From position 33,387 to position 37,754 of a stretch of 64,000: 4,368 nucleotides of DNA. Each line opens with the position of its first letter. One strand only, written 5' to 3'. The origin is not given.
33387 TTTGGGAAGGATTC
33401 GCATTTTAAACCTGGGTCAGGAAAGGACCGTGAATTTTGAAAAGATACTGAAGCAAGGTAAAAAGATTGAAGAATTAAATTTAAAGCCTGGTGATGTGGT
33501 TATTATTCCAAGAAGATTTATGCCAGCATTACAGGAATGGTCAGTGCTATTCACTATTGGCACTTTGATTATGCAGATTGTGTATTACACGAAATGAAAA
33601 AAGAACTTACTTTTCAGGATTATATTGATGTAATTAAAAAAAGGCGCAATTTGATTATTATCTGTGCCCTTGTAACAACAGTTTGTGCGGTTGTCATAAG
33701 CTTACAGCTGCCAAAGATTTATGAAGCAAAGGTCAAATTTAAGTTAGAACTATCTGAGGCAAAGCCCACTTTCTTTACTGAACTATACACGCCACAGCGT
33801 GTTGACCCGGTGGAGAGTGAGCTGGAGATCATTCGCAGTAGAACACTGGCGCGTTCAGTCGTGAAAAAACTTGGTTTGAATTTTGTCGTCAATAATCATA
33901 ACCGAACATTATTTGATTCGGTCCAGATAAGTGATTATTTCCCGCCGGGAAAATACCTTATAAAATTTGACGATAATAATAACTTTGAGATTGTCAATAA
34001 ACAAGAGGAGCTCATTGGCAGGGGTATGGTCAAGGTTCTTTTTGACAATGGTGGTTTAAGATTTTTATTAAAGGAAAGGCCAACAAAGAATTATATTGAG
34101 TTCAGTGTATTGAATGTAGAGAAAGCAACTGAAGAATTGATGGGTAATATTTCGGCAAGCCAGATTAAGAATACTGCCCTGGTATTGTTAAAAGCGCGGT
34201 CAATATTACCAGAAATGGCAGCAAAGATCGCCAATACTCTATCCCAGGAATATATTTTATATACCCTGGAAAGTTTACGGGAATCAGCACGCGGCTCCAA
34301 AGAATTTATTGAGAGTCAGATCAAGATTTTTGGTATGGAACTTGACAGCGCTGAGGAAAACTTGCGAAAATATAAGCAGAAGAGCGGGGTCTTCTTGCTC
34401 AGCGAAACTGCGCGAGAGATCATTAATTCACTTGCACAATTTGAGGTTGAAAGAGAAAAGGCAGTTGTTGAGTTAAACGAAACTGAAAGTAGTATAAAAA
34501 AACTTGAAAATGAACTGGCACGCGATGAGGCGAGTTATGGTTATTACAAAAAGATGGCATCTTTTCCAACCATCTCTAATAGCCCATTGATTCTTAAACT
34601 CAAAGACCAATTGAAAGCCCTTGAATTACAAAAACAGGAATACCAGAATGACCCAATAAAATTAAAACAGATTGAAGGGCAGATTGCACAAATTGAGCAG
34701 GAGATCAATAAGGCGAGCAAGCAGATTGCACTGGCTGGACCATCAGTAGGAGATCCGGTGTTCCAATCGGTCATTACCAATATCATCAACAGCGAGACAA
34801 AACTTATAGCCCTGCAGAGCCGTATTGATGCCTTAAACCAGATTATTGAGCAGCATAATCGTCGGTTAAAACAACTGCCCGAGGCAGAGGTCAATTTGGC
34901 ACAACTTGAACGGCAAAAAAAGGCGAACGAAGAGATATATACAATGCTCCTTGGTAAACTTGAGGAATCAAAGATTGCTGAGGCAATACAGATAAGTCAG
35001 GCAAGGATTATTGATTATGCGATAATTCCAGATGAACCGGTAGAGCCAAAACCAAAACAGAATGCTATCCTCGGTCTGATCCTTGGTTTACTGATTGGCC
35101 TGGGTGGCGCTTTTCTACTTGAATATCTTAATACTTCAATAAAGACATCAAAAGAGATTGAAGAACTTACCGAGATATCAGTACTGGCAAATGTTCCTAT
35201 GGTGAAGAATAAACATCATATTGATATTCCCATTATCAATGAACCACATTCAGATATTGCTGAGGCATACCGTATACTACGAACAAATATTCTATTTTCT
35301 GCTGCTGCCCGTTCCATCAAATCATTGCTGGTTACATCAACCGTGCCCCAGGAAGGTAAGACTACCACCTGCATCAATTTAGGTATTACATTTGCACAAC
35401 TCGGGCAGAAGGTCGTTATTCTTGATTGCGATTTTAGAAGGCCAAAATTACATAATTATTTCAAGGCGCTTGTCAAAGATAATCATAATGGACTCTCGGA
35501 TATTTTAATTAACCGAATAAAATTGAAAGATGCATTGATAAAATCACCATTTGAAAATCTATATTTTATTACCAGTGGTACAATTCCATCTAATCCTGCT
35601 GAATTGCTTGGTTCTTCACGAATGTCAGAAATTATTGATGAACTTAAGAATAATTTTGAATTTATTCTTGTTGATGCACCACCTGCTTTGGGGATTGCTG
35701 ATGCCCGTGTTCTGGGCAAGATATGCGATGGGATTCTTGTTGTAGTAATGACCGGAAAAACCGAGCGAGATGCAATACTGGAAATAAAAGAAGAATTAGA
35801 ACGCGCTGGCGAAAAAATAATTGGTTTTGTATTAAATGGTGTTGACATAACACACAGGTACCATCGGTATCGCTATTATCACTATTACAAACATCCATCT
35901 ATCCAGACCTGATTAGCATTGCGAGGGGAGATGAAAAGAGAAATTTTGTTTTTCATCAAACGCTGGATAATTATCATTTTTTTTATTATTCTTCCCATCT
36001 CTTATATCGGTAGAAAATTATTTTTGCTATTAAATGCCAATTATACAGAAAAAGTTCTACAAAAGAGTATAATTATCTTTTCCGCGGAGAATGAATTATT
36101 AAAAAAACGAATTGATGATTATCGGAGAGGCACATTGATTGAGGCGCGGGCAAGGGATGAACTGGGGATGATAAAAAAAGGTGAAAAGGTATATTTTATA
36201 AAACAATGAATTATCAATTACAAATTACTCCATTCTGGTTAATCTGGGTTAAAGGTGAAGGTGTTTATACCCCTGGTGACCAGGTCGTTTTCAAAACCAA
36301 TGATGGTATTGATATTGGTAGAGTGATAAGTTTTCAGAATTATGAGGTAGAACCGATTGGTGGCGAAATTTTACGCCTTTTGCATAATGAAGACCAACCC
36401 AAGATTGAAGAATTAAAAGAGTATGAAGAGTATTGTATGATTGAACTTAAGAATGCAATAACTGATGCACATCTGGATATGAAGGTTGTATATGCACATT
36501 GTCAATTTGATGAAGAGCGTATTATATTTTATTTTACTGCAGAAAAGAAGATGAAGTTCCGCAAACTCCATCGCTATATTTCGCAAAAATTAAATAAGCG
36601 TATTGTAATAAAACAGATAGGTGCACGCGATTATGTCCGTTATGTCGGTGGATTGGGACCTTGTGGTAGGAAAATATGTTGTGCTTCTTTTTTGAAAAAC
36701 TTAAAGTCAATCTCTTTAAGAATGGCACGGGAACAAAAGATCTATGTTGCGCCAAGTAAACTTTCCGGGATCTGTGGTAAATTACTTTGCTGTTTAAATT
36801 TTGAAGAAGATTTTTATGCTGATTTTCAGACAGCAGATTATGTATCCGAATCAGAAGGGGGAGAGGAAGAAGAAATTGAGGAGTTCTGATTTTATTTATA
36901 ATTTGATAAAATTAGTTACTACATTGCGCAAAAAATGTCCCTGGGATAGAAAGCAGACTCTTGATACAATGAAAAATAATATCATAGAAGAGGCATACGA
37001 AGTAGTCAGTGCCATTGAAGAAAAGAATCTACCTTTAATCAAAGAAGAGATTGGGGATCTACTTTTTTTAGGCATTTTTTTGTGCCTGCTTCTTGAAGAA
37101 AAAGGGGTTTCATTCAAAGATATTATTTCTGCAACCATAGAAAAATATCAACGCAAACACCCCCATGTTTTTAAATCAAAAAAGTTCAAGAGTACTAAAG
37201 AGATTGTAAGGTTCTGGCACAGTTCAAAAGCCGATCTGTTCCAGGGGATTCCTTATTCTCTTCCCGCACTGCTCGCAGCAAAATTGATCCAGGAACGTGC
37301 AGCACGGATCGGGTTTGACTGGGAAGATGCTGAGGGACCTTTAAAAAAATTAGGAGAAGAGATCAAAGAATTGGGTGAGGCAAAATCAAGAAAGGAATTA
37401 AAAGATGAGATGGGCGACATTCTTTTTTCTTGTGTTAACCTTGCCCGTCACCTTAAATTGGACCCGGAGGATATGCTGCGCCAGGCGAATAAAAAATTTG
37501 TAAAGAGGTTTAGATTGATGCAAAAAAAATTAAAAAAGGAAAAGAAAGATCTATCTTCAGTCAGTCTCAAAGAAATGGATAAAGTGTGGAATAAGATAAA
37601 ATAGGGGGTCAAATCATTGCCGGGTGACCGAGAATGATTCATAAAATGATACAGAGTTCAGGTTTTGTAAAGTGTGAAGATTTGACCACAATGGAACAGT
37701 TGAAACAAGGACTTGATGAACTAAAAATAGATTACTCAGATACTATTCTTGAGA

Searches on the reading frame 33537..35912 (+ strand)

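Call 23: search_protein_families(library=ncbifam, proteins=[window:33537-35912:+], max_evalue=0.001)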
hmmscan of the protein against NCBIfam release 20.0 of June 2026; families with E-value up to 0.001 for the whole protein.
window:33537-35912:+ (791 aa): 15 families
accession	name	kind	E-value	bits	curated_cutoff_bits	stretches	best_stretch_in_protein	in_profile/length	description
NF008568.0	PRK11519.1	equivalog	7e-63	212.9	1068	2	429-783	347-713/720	tyrosine-protein kinase Wzc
TIGR01007.1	eps_fam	subfamily_domain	4.5e-57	192.9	108.05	1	576-784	1-203/204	polysaccharide biosynthesis tyrosine autokinase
NF007350.0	PRK09841.1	equivalog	2.3e-55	188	1248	1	425-784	343-718/726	tyrosine-protein kinase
TIGR01005.1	eps_transp_fam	subfamily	1.5e-54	185.4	411.7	3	567-786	519-737/754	exopolysaccharide transport protein family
TIGR03007.1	pepcterm_ChnLen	equivalog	3.9e-53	180.4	278.85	2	194-560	102-467/498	XrtA system polysaccharide chain length determinant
TIGR03018.1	pepcterm_TyrKin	hypoth_equivalog_domain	7.9e-41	139.7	230.65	1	567-767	4-207/207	XrtA-associated tyrosine autokinase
TIGR03029.1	EpsG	equivalog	1.1e-35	123.2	313.8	1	569-767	78-273/274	chain length determinant protein tyrosine kinase EpsG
TIGR03017.1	EpsF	equivalog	9.3e-27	93.8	422.75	2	219-553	137-443/444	chain length determinant protein EpsF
TIGR01969.1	minD_arch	subfamily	4.7e-20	71.8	201.75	1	605-770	11-171/251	cell division ATPase MinD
TIGR01968.1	minD_bact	equivalog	8.1e-14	51.6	212.9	1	597-719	4-124/261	septum site-determining protein MinD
TIGR01006.1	polys_exp_MPA1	subfamily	4.1e-12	46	296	1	472-555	140-223/226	CspC family polysaccharide chain length determinant protein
NF041546.1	ParA_partition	equivalog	3.3e-07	30.1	180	0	607-632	12-37/203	ParA family partition ATPase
NF047398.1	AAA_KGGVGR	domain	1.6e-06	28.6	90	1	607-662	15-70/190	KGGVGR-motif variant AAA ATPase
NF008079.0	PRK10818.1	equivalog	2.7e-05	23.6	508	1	597-718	5-125/270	septum site-determining protein MinD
NF041283.1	PrgP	equivalog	0.00089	18.6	400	0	607-724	15-141/297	ParA superfamily DNA segregation protein PrgP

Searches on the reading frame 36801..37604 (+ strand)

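Call 73: search_protein_families(library=pfam, proteins=[window:36801-37604:+], max_evalue=0.0001)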
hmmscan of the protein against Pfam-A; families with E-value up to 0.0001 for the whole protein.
window:36801-37604:+ (267 aa): 3 families
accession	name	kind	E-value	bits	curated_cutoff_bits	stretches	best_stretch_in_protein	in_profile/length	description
PF03819.22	MazG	-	1.4e-28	99.4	22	2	52-124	1-74/74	MazG nucleotide pyrophosphohydrolase domain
PF01503.22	PRA-PH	-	2.3e-14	54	21.3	2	178-232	26-85/86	Phosphoribosyl-ATP pyrophosphohydrolase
PF12643.12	MazG-like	-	1.7e-09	38.3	27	1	182-251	17-85/85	MazG-like family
